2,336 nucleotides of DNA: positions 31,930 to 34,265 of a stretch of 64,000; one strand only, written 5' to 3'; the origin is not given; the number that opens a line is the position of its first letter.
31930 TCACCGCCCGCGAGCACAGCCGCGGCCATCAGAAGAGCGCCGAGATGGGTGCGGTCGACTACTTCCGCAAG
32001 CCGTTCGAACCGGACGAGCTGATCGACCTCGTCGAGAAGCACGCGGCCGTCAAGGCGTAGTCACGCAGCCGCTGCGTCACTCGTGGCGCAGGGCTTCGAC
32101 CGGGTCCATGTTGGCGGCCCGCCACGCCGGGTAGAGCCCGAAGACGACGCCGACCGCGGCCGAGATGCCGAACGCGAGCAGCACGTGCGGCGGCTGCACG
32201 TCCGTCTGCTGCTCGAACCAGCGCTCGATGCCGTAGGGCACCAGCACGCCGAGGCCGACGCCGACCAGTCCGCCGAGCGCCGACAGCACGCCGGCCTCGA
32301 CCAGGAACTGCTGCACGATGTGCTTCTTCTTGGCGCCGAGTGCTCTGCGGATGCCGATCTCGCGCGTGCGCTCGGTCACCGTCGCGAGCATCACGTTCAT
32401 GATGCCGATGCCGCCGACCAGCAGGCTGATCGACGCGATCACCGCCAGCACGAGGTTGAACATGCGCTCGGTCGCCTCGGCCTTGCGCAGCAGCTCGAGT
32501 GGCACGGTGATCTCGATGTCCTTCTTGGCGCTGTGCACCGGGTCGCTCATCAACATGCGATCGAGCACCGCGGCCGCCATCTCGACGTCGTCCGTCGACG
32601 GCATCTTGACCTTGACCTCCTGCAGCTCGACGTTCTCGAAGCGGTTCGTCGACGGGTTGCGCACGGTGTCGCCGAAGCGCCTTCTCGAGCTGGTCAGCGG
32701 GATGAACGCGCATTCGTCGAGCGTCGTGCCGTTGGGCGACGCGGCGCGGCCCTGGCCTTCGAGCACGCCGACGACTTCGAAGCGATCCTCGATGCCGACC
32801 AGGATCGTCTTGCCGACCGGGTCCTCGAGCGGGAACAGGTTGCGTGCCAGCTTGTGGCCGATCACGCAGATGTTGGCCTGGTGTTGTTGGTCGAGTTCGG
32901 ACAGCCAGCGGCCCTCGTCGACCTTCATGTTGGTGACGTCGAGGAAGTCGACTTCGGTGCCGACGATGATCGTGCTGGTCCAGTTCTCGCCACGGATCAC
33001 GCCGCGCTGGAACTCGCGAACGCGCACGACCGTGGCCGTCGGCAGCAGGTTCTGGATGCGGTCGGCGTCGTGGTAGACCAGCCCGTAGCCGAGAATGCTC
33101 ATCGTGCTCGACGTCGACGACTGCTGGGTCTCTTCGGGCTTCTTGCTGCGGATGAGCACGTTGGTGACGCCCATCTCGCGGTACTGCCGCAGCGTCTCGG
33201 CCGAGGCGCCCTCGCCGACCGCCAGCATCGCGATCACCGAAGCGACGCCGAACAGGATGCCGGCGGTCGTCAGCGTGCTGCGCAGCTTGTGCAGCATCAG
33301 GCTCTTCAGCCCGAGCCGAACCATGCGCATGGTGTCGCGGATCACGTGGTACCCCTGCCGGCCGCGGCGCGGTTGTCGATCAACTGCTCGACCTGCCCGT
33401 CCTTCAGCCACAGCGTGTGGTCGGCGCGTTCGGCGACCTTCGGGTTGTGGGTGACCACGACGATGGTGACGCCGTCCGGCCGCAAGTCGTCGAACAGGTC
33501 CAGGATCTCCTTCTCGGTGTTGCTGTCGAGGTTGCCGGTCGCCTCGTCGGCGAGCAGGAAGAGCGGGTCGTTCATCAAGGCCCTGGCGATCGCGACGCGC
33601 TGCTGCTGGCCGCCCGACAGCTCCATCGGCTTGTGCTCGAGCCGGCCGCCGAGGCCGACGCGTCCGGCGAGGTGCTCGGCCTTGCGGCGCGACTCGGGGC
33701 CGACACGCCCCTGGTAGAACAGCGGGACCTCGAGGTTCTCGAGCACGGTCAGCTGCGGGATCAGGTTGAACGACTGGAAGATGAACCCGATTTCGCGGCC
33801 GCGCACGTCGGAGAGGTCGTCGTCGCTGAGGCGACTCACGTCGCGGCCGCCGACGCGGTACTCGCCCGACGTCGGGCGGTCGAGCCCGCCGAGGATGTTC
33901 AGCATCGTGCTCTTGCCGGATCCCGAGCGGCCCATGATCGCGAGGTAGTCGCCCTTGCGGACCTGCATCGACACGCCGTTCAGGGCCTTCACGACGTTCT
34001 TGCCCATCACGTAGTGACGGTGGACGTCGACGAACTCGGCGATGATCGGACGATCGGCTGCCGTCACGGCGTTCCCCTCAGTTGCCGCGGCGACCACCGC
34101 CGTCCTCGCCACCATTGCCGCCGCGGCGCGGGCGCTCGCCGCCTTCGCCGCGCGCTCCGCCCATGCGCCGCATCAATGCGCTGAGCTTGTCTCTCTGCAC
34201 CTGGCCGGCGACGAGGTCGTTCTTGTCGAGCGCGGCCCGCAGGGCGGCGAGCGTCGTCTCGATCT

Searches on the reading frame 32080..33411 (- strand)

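Call 57: search_protein_families(library=pfam, proteins=[window:32080-33411:-], max_evalue=0.00001)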
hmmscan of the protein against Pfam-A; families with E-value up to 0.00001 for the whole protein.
window:32080-33411:- (444 aa): 2 families
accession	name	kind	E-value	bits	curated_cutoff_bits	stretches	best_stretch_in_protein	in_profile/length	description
PF12704.14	MacB_PCD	-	1.9e-37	130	27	1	45-284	1-205/207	MacB-like periplasmic core domain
PF02687.27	FtsX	-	3.3e-22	79.2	25.5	1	324-437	2-120/120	FtsX-like permease C-terminal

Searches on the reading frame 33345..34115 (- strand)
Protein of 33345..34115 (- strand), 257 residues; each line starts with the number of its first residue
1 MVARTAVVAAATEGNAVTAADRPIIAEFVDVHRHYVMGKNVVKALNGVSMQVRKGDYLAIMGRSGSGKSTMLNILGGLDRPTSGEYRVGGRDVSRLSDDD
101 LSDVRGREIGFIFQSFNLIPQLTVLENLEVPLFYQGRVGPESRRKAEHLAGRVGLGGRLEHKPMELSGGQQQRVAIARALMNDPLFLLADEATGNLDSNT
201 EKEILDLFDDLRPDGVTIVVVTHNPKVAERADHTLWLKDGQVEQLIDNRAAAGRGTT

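Call 57: search_protein_families(library=pfam, proteins=[window:33345-34115:-], max_evalue=0.00001)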
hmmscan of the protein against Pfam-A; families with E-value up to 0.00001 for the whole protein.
window:33345-34115:- (257 aa): 1 family
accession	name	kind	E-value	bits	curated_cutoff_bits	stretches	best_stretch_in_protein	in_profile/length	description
PF00005.33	ABC_tran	-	1.8e-34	119.7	25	1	45-193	1-136/137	ABC transporter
